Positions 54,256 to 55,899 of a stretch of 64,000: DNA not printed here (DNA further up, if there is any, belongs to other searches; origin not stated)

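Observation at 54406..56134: Translationally coupled pair: divergent AdoMetDC-fold pyruvoyl enzyme plus a DUF3326-like protein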

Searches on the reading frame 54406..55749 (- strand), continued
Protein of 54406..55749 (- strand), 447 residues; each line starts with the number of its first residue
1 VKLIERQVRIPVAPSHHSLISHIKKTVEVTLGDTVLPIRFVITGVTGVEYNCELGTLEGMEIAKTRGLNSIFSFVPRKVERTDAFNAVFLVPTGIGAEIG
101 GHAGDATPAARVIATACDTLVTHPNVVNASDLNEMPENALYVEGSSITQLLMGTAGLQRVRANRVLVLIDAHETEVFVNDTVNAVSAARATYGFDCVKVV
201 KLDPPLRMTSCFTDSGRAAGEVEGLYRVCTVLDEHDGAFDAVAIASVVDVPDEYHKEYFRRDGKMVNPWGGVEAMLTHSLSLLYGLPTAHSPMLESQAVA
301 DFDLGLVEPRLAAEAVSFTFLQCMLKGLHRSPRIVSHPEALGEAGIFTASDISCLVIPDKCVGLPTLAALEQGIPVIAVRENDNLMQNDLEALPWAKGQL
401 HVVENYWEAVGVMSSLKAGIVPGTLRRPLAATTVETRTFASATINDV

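Call 54: find_homologous_proteins(query=P0332, max_evalue=1e-10)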
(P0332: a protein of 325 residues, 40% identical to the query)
Query P0332 (325 aa): 6461 proteins with E <= 1e-10 among 8000 candidates; the best 120 are listed.
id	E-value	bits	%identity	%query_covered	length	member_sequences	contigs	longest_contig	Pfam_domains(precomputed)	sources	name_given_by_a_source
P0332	4.6e-213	724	100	100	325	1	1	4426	PF11805.14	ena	-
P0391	1.6e-139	483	67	100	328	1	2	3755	PF11805.14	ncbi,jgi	ncbi:MAG: DUF3326 domain-containing protein [Desulfobacteraceae bacterium]|jgi:hypothetical protein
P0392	6.4e-129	448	60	100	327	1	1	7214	PF11805.14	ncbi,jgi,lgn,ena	jgi:hypothetical protein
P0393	1.6e-108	381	57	98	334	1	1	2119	PF11805.14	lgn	-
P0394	1.9e-108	381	58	98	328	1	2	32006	PF11805.14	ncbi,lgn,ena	-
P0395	5.3e-108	379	57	98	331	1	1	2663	PF11805.14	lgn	-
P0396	3.7e-107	377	57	98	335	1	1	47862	PF11805.14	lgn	-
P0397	6.1e-107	376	57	98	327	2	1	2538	PF11805.14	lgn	-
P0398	1.9e-106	374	57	99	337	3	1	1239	PF11805.14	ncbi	-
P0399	8.3e-106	372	57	99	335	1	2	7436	PF11805.14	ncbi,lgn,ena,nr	ncbi:MAG TPA: DUF3326 domain-containing protein [bacterium]|nr:DUF3326 domain-containing protein [ba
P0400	1.1e-105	372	56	99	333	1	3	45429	PF11805.14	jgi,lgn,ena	-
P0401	2.4e-105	371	56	99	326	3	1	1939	PF11805.14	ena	-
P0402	2.8e-105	370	56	98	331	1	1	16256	PF11805.14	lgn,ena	-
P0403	4.2e-105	370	56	98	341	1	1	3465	PF11805.14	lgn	-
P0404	7.6e-105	369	57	98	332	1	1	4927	PF11805.14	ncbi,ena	-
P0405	1.0e-104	369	56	99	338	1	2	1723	PF11805.14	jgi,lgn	-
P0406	4.6e-104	366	55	98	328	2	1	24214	PF11805.14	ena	-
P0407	8.2e-104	366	55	98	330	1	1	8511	PF11805.14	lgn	-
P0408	8.4e-104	366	56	99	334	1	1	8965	PF11805.14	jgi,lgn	-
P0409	1.4e-103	365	56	99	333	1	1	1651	PF11805.14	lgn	-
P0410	1.8e-103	365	55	99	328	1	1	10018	PF11805.14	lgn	-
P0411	2.1e-103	364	56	98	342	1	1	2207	PF11805.14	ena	-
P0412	2.7e-103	364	57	98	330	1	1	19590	PF11805.14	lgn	-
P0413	4.0e-103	363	56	98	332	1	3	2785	PF11805.14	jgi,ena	-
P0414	5.3e-103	363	53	98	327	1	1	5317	PF11805.14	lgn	-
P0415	5.4e-103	363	55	98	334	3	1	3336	PF11805.14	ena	-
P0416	9.7e-103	362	56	98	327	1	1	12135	PF11805.14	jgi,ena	-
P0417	1.5e-102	361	56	98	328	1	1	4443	PF11805.14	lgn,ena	-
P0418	1.8e-102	361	55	98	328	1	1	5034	PF11805.14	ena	-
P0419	2.2e-102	361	55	99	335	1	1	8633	PF11805.14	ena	-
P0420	2.3e-102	361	56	98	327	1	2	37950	PF11805.14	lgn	-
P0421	2.3e-102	361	55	98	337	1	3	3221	PF11805.14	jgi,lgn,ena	-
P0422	2.6e-102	361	56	98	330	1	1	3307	PF11805.14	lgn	-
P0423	2.7e-102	361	56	98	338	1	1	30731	PF11805.14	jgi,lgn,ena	-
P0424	2.7e-102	361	56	99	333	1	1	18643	PF11805.14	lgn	-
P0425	3.0e-102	360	56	99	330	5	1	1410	PF11805.14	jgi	-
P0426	3.5e-102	360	55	98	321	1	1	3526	PF11805.14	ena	-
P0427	5.6e-102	360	55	98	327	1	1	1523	PF11805.14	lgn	-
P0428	8.3e-102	359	53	99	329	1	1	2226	PF11805.14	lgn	-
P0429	8.6e-102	359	56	98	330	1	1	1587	PF11805.14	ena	-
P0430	9.4e-102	359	55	99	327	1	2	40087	PF11805.14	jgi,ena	-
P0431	1.6e-101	358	56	98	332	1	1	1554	PF11805.14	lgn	-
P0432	1.9e-101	358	56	98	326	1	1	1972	PF11805.14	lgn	-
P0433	2.1e-101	358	55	99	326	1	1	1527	PF11805.14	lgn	-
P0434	3.3e-101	357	55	98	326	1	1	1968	PF11805.14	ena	-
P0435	3.6e-101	357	55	99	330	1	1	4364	PF11805.14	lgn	-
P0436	3.7e-101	357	53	99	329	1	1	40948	PF11805.14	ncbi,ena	-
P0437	3.9e-101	357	54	98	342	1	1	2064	PF11805.14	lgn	-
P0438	3.9e-101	357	54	98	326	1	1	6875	PF11805.14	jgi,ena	-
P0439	4.0e-101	357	55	99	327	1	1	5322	PF11805.14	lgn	-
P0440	5.3e-101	356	55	98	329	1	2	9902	PF11805.14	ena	-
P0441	6.1e-101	356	55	98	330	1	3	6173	PF11805.14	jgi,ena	-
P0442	6.4e-101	356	56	99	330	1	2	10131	PF11805.14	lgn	-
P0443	6.5e-101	356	52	98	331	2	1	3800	PF11805.14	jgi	-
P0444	7.2e-101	356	53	98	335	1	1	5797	PF11805.14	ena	-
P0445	7.7e-101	356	54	98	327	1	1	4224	PF11805.14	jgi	jgi:hypothetical protein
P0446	8.0e-101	356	54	99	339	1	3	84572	PF11805.14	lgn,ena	-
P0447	8.5e-101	356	55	98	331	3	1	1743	PF11805.14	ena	-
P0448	8.9e-101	356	55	98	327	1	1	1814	PF11805.14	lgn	-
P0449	9.0e-101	356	55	98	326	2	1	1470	PF11805.14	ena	-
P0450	1.0e-100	355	55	100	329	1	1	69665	PF11805.14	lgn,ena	-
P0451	1.1e-100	355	55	98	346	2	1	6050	PF11805.14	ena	-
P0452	1.2e-100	355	54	99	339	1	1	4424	PF11805.14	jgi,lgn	-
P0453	1.3e-100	355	55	99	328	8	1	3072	PF11805.14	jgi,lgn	jgi:hypothetical protein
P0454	1.5e-100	355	55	98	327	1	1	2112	PF11805.14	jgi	jgi:hypothetical protein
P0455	1.6e-100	355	56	98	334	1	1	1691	PF11805.14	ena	-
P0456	1.7e-100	355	55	99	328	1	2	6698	PF11805.14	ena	-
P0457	3.5e-100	354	54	98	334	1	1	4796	PF11805.14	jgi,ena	-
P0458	3.5e-100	354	54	98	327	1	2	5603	PF11805.14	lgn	-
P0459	3.6e-100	354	55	100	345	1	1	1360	PF11805.14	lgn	-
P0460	5.6e-100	353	54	98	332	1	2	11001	PF11805.14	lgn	-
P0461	5.7e-100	353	53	98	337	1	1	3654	PF11805.14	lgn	-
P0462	5.9e-100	353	54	98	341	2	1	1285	PF11805.14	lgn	-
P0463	7.3e-100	353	54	98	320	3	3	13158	PF11805.14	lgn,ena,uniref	uniref:DUF3326 domain-containing protein n=1 Tax=viral metagenome TaxID=1070528 RepID=A0A6H1Z8R3_9ZZ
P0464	7.4e-100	353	55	98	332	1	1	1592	PF11805.14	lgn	-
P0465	7.6e-100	353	56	98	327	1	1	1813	PF11805.14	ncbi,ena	-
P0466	7.9e-100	353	54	99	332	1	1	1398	PF11805.14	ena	-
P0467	9.9e-100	352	55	98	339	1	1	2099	PF11805.14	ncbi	-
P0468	1.1e-99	352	56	98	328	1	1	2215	PF11805.14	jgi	jgi:hypothetical protein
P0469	1.1e-99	352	54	99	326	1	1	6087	PF11805.14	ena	-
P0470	1.2e-99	352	53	100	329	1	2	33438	PF11805.14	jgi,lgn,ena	jgi:hypothetical protein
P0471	1.4e-99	352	52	98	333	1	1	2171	PF11805.14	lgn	-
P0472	1.5e-99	352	55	98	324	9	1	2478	PF11805.14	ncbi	-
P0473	1.6e-99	352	54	98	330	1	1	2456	PF11805.14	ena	-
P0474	1.6e-99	352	55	98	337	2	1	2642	PF11805.14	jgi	-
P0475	1.6e-99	352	54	98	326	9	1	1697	PF11805.14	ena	-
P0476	1.7e-99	351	55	98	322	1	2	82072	PF11805.14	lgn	-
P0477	1.9e-99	351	55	98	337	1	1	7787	PF11805.14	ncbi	-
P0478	1.9e-99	351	53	98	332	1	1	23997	PF11805.14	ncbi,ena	-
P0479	2.2e-99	351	54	98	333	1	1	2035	PF11805.14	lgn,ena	-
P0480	2.5e-99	351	54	99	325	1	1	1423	PF11805.14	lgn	-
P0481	2.6e-99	351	54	99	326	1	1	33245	PF11805.14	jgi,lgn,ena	-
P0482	2.8e-99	351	54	98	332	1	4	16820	PF11805.14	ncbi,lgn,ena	-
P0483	3.2e-99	351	54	99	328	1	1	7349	PF11805.14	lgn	-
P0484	3.3e-99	350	55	98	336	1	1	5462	PF11805.14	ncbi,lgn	-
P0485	3.6e-99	350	55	98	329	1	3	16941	PF11805.14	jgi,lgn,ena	-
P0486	3.7e-99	350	53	99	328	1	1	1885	PF11805.14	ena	-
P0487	4.2e-99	350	55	98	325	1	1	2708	PF11805.14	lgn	-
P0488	4.4e-99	350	53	98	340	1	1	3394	PF11805.14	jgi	-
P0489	4.4e-99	350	55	98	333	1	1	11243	PF11805.14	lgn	-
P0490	5.3e-99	350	54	98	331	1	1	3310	PF11805.14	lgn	-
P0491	5.3e-99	350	53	98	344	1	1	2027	PF11805.14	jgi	jgi:hypothetical protein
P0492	5.6e-99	350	53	99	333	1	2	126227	PF11805.14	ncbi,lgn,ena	-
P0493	5.8e-99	350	54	98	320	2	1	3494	PF11805.14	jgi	jgi:hypothetical protein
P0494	6.3e-99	350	55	98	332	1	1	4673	PF11805.14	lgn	-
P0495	7.8e-99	349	54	98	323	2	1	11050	PF11805.14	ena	-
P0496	8.0e-99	349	56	98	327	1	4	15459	PF11805.14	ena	-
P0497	8.1e-99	349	53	98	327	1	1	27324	PF11805.14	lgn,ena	-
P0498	8.3e-99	349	54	99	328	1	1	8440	PF11805.14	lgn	-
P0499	8.5e-99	349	55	98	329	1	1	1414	PF11805.14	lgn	-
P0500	8.7e-99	349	55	98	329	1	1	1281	PF11805.14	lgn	-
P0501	8.7e-99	349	55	98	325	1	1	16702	PF11805.14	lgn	-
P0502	9.2e-99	349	53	99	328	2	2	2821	PF11805.14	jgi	jgi:hypothetical protein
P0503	9.3e-99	349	54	98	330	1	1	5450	PF11805.14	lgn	-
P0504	1.0e-98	349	55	98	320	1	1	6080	PF11805.14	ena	-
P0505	1.0e-98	349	55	98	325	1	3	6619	PF11805.14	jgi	-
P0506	1.1e-98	349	56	98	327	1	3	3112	PF11805.14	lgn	-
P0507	1.3e-98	349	55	98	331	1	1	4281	PF11805.14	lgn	-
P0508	1.5e-98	348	54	98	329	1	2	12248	PF11805.14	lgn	-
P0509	1.6e-98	348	56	97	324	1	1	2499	PF11805.14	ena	-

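Call 55: find_encoding_contigs(protein=P0492, flank=6000, max_places=2)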
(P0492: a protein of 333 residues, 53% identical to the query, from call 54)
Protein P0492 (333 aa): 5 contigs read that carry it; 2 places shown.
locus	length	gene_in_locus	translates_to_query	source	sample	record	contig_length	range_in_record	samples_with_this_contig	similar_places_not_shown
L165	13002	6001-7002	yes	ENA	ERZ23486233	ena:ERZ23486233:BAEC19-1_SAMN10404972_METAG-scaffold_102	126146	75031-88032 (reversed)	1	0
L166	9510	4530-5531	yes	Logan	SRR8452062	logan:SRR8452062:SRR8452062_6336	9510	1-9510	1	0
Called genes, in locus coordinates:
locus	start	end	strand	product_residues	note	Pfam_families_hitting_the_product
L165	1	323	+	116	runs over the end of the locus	-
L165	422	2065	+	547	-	PF13403:Hint_2 (weak), PF07591:PT-HINT (faint), PF14890:Intein_splicing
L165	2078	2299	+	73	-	-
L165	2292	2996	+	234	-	-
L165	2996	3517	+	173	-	-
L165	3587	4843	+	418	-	-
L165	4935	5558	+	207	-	PF13384:HTH_23 (faint), PF01844:HNH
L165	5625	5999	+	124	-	PF02675:AdoMet_dc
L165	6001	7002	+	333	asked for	PF11805:DUF3326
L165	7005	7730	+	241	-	-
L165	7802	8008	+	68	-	-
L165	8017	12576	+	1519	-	PF10145:PhageMin_Tail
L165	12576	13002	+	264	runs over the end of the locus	PF01541:GIY-YIG (weak), PF07460:NUMOD3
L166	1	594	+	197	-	?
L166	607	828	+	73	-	-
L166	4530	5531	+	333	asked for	PF11805:DUF3326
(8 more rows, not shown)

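Call 56: find_encoding_contigs(protein=P0446, flank=6000, max_places=2)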
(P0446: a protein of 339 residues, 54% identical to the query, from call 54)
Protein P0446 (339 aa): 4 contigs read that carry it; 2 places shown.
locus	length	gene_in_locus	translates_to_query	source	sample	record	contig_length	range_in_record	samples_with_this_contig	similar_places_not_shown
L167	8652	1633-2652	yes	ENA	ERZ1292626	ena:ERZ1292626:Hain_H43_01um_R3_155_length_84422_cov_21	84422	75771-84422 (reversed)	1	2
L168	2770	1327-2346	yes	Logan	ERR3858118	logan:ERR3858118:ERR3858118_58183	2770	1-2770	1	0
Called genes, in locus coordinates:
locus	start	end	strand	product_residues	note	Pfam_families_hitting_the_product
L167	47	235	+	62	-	-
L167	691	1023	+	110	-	-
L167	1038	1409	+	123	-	PF02675:AdoMet_dc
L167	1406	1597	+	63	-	-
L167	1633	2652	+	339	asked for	PF11805:DUF3326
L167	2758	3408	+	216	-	-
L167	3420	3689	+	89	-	PF11195:Tad2-like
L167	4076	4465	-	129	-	-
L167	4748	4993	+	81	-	-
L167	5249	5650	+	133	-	-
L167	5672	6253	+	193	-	-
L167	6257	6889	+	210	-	-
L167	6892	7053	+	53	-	-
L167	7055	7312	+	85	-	-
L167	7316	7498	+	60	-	-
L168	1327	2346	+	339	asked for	PF11805:DUF3326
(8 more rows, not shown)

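Call 57: find_encoding_contigs(protein=P0396, flank=6000, max_places=2)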
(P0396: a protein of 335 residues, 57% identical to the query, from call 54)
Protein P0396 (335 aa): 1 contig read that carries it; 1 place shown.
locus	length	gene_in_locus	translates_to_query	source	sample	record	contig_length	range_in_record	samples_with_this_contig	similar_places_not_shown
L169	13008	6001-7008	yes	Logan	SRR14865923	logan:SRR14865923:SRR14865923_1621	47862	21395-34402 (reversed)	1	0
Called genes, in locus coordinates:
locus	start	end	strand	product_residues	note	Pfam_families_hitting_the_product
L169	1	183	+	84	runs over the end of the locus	-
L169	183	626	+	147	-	PF08719:NADAR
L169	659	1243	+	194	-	-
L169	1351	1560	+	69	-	-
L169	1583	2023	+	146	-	-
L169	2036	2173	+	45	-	-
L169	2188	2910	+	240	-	-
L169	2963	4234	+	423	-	-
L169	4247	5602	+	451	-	-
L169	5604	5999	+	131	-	PF02675:AdoMet_dc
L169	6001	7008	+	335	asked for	PF11805:DUF3326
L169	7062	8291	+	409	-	-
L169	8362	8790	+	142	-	-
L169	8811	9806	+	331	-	PF25209:Phage_capsid_4 (weak)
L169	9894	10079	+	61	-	-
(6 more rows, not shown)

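Call 61: find_related_loci(query=A1, collection=viral_contigs, flank=6000)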
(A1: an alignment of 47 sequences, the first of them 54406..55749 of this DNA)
Query A1 (447 aa) in viral_contigs; peptide patterns used: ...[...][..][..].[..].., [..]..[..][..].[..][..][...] (x = any residue, [..] = any of these).
103 stretches matched a pattern; 79 encode a relative of the query (tblastn E <= 1e-3); 79 distinct loci.
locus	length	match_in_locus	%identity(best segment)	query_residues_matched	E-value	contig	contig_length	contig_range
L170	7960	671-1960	56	5-434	3e-162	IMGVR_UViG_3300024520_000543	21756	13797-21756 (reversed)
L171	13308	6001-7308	58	1-436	7e-162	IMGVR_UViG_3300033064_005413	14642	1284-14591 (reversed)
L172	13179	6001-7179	54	37-436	5e-141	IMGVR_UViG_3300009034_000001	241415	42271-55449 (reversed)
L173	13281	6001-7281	48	3-435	7e-137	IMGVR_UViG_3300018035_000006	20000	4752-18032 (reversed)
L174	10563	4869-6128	46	1-434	9e-130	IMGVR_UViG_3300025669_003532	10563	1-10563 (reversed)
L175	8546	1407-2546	45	38-436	3e-109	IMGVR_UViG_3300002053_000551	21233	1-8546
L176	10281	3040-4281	43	1-434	3e-108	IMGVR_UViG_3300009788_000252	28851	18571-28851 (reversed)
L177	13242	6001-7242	43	1-434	3e-108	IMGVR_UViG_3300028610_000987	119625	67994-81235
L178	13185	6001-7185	41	39-434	3e-106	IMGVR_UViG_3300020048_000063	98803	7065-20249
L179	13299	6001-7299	39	1-436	3e-104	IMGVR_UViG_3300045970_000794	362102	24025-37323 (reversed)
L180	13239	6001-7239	44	18-432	4e-102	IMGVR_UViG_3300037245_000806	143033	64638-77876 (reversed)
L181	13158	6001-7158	42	38-434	5e-102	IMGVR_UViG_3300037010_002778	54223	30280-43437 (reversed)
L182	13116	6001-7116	41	68-434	6e-99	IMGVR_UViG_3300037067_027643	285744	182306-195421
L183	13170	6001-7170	39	39-434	3e-98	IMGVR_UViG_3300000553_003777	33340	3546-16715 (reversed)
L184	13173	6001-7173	41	38-437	6e-98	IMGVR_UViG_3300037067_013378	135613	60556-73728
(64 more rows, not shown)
